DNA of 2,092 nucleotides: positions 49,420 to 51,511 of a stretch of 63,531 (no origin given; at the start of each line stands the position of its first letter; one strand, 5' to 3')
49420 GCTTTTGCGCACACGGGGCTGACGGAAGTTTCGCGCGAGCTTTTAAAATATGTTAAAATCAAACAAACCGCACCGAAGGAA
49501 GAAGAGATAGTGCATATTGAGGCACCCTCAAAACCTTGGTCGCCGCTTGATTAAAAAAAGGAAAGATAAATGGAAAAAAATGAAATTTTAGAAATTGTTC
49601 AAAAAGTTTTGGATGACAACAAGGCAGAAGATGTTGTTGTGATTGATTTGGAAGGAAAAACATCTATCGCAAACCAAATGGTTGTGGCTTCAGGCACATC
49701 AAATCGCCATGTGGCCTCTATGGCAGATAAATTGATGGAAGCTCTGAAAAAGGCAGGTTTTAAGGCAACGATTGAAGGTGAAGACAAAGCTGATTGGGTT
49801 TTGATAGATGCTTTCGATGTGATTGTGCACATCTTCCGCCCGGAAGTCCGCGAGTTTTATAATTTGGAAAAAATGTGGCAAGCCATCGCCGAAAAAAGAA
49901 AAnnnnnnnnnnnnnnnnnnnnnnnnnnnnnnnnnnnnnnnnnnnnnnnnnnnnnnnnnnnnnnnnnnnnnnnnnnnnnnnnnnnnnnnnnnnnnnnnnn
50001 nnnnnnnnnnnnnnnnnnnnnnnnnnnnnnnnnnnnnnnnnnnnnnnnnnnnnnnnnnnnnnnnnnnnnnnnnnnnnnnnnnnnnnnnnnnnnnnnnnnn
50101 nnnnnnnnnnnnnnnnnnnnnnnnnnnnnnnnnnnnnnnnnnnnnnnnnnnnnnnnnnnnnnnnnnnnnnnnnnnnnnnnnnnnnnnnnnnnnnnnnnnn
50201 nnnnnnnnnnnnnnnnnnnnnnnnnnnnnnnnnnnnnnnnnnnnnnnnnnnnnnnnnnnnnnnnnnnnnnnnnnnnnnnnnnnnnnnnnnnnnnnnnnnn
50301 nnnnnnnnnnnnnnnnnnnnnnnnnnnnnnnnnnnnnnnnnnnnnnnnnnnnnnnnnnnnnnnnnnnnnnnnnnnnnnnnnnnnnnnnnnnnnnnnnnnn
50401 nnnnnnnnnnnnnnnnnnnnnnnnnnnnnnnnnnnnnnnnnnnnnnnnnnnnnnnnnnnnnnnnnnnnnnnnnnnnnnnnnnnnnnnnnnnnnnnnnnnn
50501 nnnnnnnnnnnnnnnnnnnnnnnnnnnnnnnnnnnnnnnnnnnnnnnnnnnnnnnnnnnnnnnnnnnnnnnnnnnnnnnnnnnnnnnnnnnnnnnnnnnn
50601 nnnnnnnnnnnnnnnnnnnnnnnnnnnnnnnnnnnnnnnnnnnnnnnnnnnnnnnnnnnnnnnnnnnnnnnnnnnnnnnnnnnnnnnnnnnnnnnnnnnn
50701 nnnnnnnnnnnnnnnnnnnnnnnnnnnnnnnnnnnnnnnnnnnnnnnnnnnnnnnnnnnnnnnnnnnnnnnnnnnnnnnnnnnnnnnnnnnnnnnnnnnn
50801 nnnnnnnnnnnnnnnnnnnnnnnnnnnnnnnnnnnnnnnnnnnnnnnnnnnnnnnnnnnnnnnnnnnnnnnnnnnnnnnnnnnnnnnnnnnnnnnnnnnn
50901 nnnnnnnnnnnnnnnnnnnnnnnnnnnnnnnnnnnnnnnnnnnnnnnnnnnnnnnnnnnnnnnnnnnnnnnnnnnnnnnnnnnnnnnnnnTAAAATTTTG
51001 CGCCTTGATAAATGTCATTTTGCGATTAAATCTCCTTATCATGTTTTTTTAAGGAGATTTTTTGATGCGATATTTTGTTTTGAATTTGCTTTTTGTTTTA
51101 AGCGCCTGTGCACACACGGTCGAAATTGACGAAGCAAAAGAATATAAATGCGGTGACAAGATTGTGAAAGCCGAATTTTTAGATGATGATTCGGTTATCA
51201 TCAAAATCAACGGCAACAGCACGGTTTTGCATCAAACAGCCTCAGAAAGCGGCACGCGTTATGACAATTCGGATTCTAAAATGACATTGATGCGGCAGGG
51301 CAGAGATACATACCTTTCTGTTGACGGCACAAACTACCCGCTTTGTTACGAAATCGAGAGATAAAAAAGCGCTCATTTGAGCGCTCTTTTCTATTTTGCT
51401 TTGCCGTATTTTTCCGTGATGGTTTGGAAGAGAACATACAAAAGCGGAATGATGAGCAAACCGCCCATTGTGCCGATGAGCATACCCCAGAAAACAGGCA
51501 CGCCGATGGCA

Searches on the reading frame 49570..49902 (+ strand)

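Call 22: search_protein_families(library=pfam, proteins=[window:49570-49902:+], max_evalue=0.01)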
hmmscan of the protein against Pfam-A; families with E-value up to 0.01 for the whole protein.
window:49570-49902:+ (111 aa): 1 family
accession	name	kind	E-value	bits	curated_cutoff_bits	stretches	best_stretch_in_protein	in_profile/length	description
PF02410.21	RsfS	-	1.9e-33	115.1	21.6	1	10-103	3-98/98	Ribosomal silencing factor during starvation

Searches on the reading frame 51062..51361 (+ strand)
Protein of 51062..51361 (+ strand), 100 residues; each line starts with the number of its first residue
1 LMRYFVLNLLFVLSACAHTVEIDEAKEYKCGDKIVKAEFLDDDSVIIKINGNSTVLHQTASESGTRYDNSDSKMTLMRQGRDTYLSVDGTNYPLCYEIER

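Call 22: search_protein_families(library=pfam, proteins=[window:51062-51361:+], max_evalue=0.01)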
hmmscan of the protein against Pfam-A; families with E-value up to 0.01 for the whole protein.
window:51062-51361:+ (100 aa): 1 family
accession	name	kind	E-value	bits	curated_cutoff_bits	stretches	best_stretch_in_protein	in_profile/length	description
PF09864.15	MliC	-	2.4e-08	34.2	22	1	28-86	1-59/67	Membrane-bound lysozyme-inhibitor of c-type lysozyme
